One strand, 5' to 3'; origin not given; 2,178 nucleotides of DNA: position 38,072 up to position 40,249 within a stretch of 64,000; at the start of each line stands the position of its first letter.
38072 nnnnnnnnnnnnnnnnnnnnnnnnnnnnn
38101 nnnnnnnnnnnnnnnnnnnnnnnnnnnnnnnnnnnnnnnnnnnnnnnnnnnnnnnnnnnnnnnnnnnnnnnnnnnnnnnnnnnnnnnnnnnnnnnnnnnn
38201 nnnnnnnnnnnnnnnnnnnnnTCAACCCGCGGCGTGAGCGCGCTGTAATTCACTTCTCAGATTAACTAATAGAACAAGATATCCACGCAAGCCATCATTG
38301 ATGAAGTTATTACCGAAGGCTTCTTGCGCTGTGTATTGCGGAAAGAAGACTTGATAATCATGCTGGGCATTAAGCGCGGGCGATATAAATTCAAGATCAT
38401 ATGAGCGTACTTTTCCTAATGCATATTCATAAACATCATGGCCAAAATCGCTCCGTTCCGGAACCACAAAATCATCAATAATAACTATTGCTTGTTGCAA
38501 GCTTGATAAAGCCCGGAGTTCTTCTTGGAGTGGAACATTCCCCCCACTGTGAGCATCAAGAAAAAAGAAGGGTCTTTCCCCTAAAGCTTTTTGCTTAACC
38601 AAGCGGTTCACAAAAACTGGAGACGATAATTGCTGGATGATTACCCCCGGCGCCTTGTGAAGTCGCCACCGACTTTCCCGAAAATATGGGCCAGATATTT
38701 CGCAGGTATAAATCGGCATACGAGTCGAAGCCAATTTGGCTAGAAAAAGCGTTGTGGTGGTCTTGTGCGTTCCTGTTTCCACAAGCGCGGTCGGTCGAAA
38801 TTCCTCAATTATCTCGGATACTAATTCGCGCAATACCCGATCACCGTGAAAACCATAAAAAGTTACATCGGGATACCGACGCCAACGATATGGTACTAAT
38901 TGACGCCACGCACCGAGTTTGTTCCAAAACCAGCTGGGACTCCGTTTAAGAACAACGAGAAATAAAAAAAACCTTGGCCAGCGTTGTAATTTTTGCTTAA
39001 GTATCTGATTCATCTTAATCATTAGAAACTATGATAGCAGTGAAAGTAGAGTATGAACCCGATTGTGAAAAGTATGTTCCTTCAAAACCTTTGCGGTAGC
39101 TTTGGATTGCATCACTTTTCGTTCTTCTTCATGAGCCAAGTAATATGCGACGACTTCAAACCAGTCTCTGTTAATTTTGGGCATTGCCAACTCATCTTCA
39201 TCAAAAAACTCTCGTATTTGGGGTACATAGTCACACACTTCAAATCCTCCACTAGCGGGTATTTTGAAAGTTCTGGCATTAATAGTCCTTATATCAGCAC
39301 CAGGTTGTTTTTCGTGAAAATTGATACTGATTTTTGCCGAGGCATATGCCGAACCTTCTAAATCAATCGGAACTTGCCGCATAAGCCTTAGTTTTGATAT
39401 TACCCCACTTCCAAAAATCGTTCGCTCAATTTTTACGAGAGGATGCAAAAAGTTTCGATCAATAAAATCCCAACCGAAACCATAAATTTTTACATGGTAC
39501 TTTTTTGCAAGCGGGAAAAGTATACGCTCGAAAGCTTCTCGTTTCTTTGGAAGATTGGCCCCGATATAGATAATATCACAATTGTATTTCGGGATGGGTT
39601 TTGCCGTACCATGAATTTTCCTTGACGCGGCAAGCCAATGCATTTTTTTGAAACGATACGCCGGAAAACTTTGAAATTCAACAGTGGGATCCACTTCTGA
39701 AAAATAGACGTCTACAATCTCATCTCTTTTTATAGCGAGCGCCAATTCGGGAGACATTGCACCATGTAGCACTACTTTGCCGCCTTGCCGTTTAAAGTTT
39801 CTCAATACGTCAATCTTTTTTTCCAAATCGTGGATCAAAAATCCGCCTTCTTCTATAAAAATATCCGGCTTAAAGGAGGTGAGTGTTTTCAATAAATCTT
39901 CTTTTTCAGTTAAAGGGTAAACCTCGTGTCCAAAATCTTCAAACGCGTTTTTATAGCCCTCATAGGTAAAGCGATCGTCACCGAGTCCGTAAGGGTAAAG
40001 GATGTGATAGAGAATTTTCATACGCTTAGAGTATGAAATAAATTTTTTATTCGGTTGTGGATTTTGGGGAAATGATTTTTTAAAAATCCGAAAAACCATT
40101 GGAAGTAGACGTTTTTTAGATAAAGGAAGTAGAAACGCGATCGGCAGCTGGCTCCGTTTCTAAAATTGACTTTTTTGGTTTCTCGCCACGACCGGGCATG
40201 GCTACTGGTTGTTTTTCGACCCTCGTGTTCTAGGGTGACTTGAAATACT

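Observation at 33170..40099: Array of five CgeB-like (DUF3880/GT1-like) glycosyltransferase paralogs alternating with tailoring enzymes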

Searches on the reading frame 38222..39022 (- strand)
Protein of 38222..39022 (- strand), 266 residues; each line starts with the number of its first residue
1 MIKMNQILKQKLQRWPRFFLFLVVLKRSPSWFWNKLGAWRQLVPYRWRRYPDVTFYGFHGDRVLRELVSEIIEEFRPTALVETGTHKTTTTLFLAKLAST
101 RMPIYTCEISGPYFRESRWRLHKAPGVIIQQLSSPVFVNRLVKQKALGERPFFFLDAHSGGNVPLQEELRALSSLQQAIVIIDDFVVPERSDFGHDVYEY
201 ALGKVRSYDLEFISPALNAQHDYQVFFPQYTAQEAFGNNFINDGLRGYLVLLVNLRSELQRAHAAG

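Call 5: search_protein_families(library=pfam, proteins=[window:38222-39022:-], max_evalue=0.01)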
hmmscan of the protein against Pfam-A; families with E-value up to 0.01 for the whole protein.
window:38222-39022:- (266 aa): 0 families

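Call 8: search_protein_families(library=ncbifam, proteins=[window:38222-39022:-], max_evalue=0.01)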
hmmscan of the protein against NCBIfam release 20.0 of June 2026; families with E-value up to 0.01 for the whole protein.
window:38222-39022:- (266 aa): 0 families

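Call 30: search_solved_structures(query=A4, max_evalue=10, show_alignments=2)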
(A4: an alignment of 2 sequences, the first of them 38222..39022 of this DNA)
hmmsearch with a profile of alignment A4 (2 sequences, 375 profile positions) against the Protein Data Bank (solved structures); distinct sequences matched with E-value up to 10: 27.
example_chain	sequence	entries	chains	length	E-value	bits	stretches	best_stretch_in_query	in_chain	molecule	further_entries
4p58_A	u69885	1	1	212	0.00022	23.7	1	140-274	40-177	Catechol O-methyltransferase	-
5fhq_A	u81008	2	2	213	0.00029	23.3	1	140-274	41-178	Catechol O-methyltransferase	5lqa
5fhr_A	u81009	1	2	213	0.00029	23.3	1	140-274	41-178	Catechol O-methyltransferase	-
1h1d_A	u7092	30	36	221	0.00032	23.2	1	140-274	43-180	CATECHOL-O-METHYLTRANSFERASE | CATECHOL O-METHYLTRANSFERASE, SOLUBLE FORM | CATECHOL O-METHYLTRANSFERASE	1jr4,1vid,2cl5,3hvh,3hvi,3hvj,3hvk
2zlb_A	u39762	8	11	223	0.00032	23.1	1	140-274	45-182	Catechol O-methyltransferase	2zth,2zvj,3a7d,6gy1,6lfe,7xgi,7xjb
3bwm_A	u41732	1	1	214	0.00038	22.9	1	140-275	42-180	Catechol O-methyltransferase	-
4xue_B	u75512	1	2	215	0.00038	22.9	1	140-275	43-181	Catechol O-methyltransferase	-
3bwy_A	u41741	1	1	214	0.00039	22.9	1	140-275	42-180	COMT protein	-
4p7f_A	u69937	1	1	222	0.00039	22.9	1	140-274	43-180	Catechol O-methyltransferase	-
3a7e_A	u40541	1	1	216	0.00039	22.9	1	140-275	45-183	Catechol O-methyltransferase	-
4xuc_A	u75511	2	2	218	0.0004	22.8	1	140-275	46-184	Catechol O-methyltransferase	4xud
4pyi_A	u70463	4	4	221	0.00042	22.8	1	140-275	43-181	Catechol O-methyltransferase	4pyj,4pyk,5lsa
6i3c_A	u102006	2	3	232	0.00046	22.6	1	140-275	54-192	Catechol O-methyltransferase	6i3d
5k05_A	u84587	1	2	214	0.0016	20.8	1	140-274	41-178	Catechol O-methyltransferase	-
5k0c_A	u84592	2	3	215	0.0016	20.8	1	140-274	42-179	Catechol O-methyltransferase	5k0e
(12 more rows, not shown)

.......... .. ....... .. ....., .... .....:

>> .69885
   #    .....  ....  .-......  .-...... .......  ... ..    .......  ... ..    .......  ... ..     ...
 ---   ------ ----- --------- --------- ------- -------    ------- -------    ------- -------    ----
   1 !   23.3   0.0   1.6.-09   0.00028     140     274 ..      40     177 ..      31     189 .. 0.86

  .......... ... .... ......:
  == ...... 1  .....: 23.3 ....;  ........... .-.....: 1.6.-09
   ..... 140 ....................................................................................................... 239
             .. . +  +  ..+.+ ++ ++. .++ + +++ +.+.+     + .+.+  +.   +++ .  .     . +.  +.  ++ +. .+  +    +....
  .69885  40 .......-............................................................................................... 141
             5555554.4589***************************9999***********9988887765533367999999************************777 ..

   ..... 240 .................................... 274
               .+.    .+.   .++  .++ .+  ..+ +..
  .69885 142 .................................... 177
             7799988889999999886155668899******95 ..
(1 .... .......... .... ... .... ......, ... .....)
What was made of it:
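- On Class I SAM-dependent O-methyltransferases, COMT/YrrM/Methyltransf_24 type (for 38222 and 11129): Profile against the PDB hits COMT at E 2e-4 (call 30).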

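Call 31: search_protein_families(library=pfam, proteins=[window:38222-39022:-], max_evalue=10)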
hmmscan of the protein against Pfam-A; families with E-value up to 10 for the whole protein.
window:38222-39022:- (266 aa): 0 families

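Call 63: find_homologous_proteins(query=A4, max_evalue=0.001)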
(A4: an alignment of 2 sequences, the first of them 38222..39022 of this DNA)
Query A4 (2 sequences) (266 aa, profile of the alignment): 414 proteins with E <= 0.001 among 8000 candidates; the best 120 are listed.
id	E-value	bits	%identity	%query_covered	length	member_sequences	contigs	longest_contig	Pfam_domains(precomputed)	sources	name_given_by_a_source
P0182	2.7e-157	542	38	84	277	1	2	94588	-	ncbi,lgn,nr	ncbi:MAG: hypothetical protein HY093_04190 [Candidatus Liptonbacteria bacterium]|nr:hypothetical pro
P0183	1.9e-151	523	100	100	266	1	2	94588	-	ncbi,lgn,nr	ncbi:MAG: hypothetical protein HY093_04315 [Candidatus Liptonbacteria bacterium]|nr:hypothetical pro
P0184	2.8e-95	338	42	82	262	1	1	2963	-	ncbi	-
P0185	4.9e-88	314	40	92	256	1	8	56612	-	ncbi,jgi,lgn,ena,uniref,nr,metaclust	ncbi:MAG: hypothetical protein A2122_00620 [Candidatus Liptonbacteria bacterium GWB1_49_6]|uniref:Cl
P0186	1.8e-87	312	37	96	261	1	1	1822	-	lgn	-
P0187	2.0e-76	276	50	96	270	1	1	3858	-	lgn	-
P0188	3.3e-73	265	40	91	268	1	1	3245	-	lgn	-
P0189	3.6e-70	255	47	97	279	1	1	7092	-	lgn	-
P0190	2.9e-63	232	36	96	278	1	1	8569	-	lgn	-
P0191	4.6e-60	222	37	94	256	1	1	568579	-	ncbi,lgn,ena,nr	ncbi:MAG: class I SAM-dependent methyltransferase [Patescibacteria group bacterium]|nr:class I SAM-d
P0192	6.5e-58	215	55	71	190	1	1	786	-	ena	-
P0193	8.1e-58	214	36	88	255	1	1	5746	-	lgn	-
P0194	5.2e-57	212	40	97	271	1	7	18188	-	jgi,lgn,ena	-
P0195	5.1e-56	209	38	78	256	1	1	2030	-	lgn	-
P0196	7.9e-56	208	39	68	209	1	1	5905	-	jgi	jgi:predicted O-methyltransferase YrrM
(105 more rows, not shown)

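Call 64: find_encoding_contigs(protein=P0185, flank=8000, max_places=2)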
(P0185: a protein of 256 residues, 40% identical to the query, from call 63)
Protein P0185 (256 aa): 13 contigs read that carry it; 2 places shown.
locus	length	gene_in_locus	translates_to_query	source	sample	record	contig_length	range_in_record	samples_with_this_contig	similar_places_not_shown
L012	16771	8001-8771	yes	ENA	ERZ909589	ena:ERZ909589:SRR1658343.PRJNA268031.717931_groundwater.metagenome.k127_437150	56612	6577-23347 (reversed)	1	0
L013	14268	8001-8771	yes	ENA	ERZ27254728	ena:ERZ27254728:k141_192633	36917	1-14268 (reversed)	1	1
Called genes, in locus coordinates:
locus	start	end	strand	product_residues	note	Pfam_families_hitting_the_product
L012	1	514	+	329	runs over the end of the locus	PF02548:Pantoate_transf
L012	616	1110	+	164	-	PF01467:CTP_transf_like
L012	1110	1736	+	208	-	PF00300:His_Phos_1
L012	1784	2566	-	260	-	-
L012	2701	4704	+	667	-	PF02310:B12-binding (weak), PF04055:Radical_SAM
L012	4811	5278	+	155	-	PF00293:NUDIX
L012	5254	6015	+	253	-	PF00535:Glycos_transf_2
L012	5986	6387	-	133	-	PF10639:TMEM234, PF00892:EamA (weak)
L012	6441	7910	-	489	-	PF01943:Polysacc_synt, PF13440:Polysacc_synt_3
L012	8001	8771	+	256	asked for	-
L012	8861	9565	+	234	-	-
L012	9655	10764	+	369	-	PF13524:Glyco_trans_1_2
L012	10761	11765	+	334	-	PF00535:Glycos_transf_2, PF10111:Glyco_tranf_2_2, PF13641:Glyco_tranf_2_3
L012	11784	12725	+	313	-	PF00535:Glycos_transf_2, PF13641:Glyco_tranf_2_3, PF10111:Glyco_tranf_2_2, PF13632:Glyco_trans_2_3 (weak)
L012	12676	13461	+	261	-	-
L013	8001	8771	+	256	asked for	-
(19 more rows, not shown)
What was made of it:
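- It recurs, with one gene inserted, in Liptonbacteria GWB1_49_6 (call 64).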

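Call 65: find_encoding_contigs(protein=P0191, flank=8000, max_places=2)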
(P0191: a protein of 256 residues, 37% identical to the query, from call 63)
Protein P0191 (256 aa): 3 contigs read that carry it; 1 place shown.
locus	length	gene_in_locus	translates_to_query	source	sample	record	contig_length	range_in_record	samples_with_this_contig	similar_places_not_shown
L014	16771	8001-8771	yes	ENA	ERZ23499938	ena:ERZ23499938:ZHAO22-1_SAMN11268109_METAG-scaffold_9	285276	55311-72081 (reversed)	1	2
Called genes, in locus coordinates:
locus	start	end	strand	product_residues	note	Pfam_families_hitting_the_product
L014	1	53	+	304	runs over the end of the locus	PF01073:3Beta_HSD, PF01370:Epimerase, PF02719:Polysacc_synt_2, PF04321:RmlD_sub_bind, PF07993:NAD_binding_4 (faint), PF13460:NAD_binding_10, PF16363:GDP_Man_Dehyd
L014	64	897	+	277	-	PF03721:UDPG_MGDP_dh_N, PF00984:UDPG_MGDP_dh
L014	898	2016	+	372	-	PF13439:Glyco_transf_4, PF13579:Glyco_trans_4_4 (weak), PF00534:Glycos_transf_1, PF13692:Glyco_trans_1_4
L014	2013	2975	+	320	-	PF02475:TRM5-TYW2_MTfase (weak), PF05050:Methyltransf_21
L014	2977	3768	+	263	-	PF05711:TylF, PF13578:Methyltransf_24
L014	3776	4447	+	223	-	PF13489:Methyltransf_23, PF07021:MetW (weak), PF13649:Methyltransf_25 (faint), PF08241:Methyltransf_11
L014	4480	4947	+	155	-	PF00583:Acetyltransf_1, PF13673:Acetyltransf_10, PF13508:Acetyltransf_7, PF08445:FR47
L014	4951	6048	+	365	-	PF01370:Epimerase, PF04321:RmlD_sub_bind, PF16363:GDP_Man_Dehyd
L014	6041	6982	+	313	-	PF01073:3Beta_HSD, PF01370:Epimerase, PF02719:Polysacc_synt_2 (faint), PF16363:GDP_Man_Dehyd, PF13460:NAD_binding_10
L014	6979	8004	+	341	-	-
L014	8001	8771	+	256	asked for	-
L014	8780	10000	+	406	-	PF00534:Glycos_transf_1 (weak)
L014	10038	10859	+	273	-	PF00535:Glycos_transf_2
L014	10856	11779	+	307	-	PF05050:Methyltransf_21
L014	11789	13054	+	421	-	PF01943:Polysacc_synt, PF13440:Polysacc_synt_3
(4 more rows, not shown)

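Call 66: find_encoding_contigs(protein=P0190, flank=8000, max_places=2)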
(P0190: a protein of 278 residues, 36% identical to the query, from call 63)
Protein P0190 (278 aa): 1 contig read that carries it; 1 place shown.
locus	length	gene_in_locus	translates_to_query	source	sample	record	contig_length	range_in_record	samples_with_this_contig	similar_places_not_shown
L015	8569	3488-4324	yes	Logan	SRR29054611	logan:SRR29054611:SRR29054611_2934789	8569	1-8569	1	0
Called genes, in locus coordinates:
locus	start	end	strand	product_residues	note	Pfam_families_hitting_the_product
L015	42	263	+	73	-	-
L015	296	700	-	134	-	PF14667:Polysacc_synt_C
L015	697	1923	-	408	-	PF08421:Methyltransf_13, PF13489:Methyltransf_23, PF08241:Methyltransf_11, PF08242:Methyltransf_12, PF13649:Methyltransf_25 (weak), PF13847:Methyltransf_31 (weak), PF08484:Methyltransf_14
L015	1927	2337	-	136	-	-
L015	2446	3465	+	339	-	PF01370:Epimerase, PF04321:RmlD_sub_bind, PF16363:GDP_Man_Dehyd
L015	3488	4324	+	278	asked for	-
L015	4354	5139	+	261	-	PF01370:Epimerase, PF04321:RmlD_sub_bind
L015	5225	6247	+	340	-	PF00852:Glyco_transf_10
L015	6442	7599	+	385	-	-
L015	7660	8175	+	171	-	-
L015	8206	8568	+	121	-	?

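Call 74: predict_structure(alignment_id=A6)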
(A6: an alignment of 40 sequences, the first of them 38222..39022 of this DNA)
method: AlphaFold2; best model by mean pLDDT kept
length: 266 residues; sequences in the alignment: 40
mean_pLDDT: 91.3   pTM: 0.84
mean pLDDT of the five models: 91.3, 91.2, 90.1, 90.0, 89.9
residues with pLDDT >= 90: 190; 70-90: 61; 50-70: 15; < 50: 0
segments of 3 or more residues with pLDDT < 50: none
pLDDT, mean of each block of 10 residues (from residue 1): 77 84 75 66 87 90 96 97 91 94 96 94 96 97 98 91 93 98 98 94 94 98 98 91 87 97 89
secondary structure, 60 per line:
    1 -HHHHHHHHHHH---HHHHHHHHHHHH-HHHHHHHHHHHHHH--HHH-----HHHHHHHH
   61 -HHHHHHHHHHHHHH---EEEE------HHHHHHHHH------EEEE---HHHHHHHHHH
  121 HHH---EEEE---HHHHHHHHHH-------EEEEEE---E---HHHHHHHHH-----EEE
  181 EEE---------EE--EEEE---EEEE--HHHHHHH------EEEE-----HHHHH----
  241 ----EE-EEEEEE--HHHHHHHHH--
elements in order: H2-12 H16-27 H29-42 H53-60 H62-75 E79-82 H89-97 E104-107 H111-123 E127-130 H134-143 E151-156 H164-172 E178-183 E197-200 E204-207 H210-216 E223-226 H232-236 E248-253 H256-264

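Call 76: fold_search(model_id=the predicted structure, library=pdb)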
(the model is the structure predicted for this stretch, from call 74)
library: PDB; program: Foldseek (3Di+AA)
matches with E <= 10: 1899; with E <= 0.001: 575
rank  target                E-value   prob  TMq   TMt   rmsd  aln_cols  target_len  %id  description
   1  2zth                  4.8e-08  1.00  0.47  0.59   4.7       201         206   13  Crystal structure of holo form of rat catechol-o-methyltransferase (released 2009-01-13)
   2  4p7g_A                6.6e-08  1.00  0.46  0.56   4.6       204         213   15  Rat apo-COMT, phosphate bound (released 2014-06-18)
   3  8h27_D                7.0e-08  1.00  0.43  0.63   5.7       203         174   15  Crystal structure of MnmM from S. aureus complexed with SAM (2.04 A) (released 2023-01-25)
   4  2cl5_B                9.0e-08  1.00  0.46  0.56   4.5       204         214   15  Catechol-O-methyltransferase in complex with an inhibitor (released 2006-06-28)
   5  4p7f                  9.5e-08  1.00  0.45  0.55   4.7       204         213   16  Mouse apo-COMT (released 2014-06-11)
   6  7cvx_B                1.1e-07  1.00  0.45  0.53   5.1       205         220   15  Crystal structure of Catechol o-methyl transferase (COMT) from Niastella koreensis (released 2020-11-18)
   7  8ryf_B                1.1e-07  1.00  0.45  0.53   5.6       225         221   12  AzeJ in complex with MTA and AZE from Pseudomonas aeruginosa (P4(2)22) (released 2025-01-01)
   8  1jr4                  1.1e-07  1.00  0.47  0.57   4.5       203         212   15  CATECHOL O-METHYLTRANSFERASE BISUBSTRATE-INHIBITOR COMPLEX (released 2002-08-10)
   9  5lqk                  1.3e-07  1.00  0.45  0.54   4.7       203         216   15  Crystal Structure of COMT in complex with N-[(E)-3-[(2R,3S,4R,5R)-5-(6-aminopurin-9-yl)-3,4-dihydroxyoxolan-2-yl]prop-2- (released 2016-08-31)
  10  5p9b                  1.5e-07  1.00  0.46  0.56   3.9       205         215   13  rat catechol O-methyltransferase in complex with N-[2-[[5-(4-fluorophenyl)-2,3-dihydroxybenzoyl]amino]ethyl]-6-hydroxypy (released 2017-08-30)
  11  8h26_E                1.6e-07  1.00  0.43  0.64   4.8       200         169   14  Crystal structure of MnmM from S. aureus complexed with SAH (1.50 A) (released 2023-01-18)
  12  8h26_A                1.6e-07  1.00  0.42  0.61   5.3       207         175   14  Crystal structure of MnmM from S. aureus complexed with SAH (1.50 A) (released 2023-01-18)
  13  8h26_C                1.7e-07  1.00  0.39  0.54   5.8       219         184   12  Crystal structure of MnmM from S. aureus complexed with SAH (1.50 A) (released 2023-01-18)
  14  6ifw_B                1.8e-07  1.00  0.43  0.50   5.7       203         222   13  crystal structure of chimeric construct of KsgA with loop 1 from erm (released 2019-01-30)
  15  8h27_B                1.8e-07  1.00  0.41  0.55   5.8       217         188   12  Crystal structure of MnmM from S. aureus complexed with SAM (2.04 A) (released 2023-01-25)
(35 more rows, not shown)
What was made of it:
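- On Class I SAM-dependent O-methyltransferases, COMT/YrrM/Methyltransf_24 type (for 38222 and 11129): AF2 pLDDT 91.3 with Foldseek COMT at 5e-8 (calls 74, 76).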

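Call 80: find_encoding_contigs(protein=P0189, flank=8000, max_places=2)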
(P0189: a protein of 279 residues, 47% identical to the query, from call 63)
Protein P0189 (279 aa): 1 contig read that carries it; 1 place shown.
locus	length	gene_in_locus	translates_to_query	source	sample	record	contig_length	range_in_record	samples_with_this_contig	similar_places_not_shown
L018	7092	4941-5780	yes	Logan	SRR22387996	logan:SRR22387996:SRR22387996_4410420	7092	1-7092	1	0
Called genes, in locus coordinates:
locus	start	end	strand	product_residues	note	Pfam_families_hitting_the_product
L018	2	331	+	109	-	?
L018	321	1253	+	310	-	PF01073:3Beta_HSD, PF01370:Epimerase, PF07993:NAD_binding_4 (faint), PF16363:GDP_Man_Dehyd, PF13460:NAD_binding_10 (weak), PF02719:Polysacc_synt_2 (weak)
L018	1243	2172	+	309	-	PF00535:Glycos_transf_2, PF10111:Glyco_tranf_2_2, PF13641:Glyco_tranf_2_3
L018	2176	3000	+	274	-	PF00535:Glycos_transf_2, PF10111:Glyco_tranf_2_2, PF13641:Glyco_tranf_2_3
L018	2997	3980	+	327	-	PF13524:Glyco_trans_1_2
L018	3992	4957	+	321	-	PF04321:RmlD_sub_bind, PF01073:3Beta_HSD, PF01370:Epimerase, PF02719:Polysacc_synt_2 (weak), PF07993:NAD_binding_4 (faint), PF13460:NAD_binding_10 (weak), PF16363:GDP_Man_Dehyd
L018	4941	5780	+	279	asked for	-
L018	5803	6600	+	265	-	PF05575:V_cholerae_RfbT, PF02475:TRM5-TYW2_MTfase, PF05050:Methyltransf_21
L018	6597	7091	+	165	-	?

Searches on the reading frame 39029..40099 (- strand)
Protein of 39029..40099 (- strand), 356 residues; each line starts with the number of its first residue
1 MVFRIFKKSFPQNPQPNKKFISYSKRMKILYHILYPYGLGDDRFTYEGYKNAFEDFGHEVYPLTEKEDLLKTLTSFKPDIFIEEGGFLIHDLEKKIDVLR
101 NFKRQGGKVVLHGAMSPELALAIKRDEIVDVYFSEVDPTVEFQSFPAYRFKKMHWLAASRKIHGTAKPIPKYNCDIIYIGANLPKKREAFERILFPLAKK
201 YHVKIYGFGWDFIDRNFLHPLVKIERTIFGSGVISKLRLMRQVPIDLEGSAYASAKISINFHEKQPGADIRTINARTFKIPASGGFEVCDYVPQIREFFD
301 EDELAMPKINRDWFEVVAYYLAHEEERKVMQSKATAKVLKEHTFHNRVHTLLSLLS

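Call 5: search_protein_families(library=pfam, proteins=[window:39029-40099:-], max_evalue=0.01)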
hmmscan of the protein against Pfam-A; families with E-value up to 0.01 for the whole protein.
window:39029-40099:- (356 aa): 1 family
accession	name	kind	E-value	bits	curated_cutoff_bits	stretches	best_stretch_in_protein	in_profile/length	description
PF13524.12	Glyco_trans_1_2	-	3.5e-18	66.4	25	1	202-352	16-143/144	Glycosyl transferase-like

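Call 8: search_protein_families(library=ncbifam, proteins=[window:39029-40099:-], max_evalue=0.01)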
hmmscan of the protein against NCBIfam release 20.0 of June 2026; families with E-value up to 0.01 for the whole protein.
window:39029-40099:- (356 aa): 0 families

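Call 31: search_protein_families(library=pfam, proteins=[window:39029-40021:-], max_evalue=10)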
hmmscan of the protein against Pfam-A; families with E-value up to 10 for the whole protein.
window:39029-40021:- (330 aa): 2 families
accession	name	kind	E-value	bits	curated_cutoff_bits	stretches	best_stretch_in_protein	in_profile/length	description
PF13524.12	Glyco_trans_1_2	-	2.8e-18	66.7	25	1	176-326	16-143/144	Glycosyl transferase-like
PF12812.13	PDZ_1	-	0.27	11.8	28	0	212-249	21-59/78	PDZ-like domain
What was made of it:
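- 39029..40021 (-): CgeB-like GT-B glycosyltransferase, paralog #5 (330 aa). Its C-domain motif is RTFK instead of R-x-F-E. PF13524 at 66.7 bits (calls 5, 31).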
